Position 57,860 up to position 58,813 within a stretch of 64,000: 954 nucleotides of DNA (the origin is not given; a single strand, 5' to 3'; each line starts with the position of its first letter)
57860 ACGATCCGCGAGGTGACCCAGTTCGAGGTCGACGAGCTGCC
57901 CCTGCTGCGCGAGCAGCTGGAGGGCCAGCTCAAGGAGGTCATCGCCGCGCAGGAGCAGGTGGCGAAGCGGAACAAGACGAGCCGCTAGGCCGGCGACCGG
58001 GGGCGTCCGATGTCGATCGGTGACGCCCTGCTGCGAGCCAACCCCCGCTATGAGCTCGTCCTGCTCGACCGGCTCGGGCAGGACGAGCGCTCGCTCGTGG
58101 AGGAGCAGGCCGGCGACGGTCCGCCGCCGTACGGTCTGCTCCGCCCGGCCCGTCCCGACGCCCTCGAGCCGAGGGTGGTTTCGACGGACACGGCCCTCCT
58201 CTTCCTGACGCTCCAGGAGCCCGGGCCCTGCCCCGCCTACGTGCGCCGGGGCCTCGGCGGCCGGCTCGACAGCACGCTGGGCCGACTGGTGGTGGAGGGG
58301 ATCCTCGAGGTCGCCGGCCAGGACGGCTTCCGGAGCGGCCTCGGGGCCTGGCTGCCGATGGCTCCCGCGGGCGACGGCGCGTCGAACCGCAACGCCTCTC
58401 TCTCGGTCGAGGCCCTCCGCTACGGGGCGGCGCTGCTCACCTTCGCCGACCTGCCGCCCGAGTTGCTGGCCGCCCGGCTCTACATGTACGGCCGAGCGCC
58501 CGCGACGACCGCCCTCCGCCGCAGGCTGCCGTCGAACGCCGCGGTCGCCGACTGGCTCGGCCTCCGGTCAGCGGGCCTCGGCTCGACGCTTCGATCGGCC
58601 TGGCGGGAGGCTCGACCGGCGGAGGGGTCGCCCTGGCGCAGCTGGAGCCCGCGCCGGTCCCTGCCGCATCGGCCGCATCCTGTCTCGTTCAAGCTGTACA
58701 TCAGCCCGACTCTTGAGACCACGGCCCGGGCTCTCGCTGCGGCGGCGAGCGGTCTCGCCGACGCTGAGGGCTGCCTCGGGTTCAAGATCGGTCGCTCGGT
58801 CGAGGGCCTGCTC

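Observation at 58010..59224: Unassigned 404-aa protein between the precursor-like ORF and the kinase-LanC gene: candidate missing lyase or partner. It shares the N-terminal start motif MSIG with the downstream gene.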

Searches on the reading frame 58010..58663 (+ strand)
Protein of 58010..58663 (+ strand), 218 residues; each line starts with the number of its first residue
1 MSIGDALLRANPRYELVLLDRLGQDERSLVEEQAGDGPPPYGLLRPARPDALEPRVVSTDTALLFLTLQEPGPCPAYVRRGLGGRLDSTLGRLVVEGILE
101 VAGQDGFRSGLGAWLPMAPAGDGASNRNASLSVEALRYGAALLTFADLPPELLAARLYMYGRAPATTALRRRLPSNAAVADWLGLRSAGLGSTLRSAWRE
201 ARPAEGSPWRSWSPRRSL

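Call 56: predict_structure(alignment_id=A3)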
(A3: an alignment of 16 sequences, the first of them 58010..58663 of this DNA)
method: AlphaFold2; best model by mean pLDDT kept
length: 218 residues; sequences in the alignment: 16
mean_pLDDT: 77.6   pTM: 0.61
mean pLDDT of the five models: 77.6, 76.1, 73.7, 73.1, 72.4
residues with pLDDT >= 90: 81; 70-90: 51; 50-70: 71; < 50: 15
segments of 3 or more residues with pLDDT < 50: 122-129, 162-165
pLDDT, mean of each block of 10 residues (from residue 1): 90 97 95 88 91 89 96 95 89 93 93 76 47 58 63 60 54 72 66 68 64 60
secondary structure, 60 per line:
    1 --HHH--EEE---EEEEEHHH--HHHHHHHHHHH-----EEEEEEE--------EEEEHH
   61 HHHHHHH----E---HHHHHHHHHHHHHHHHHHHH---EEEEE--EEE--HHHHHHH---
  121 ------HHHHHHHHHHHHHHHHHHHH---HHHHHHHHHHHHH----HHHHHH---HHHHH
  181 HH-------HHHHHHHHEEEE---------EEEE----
elements in order: E8-10 E14-18 H24-34 E40-46 E55-58 H59-67 H76-95 E99-103 E106-108 H111-117 H127-146 H150-162 H167-172 H176-182 H190-197 E198-201 E211-214
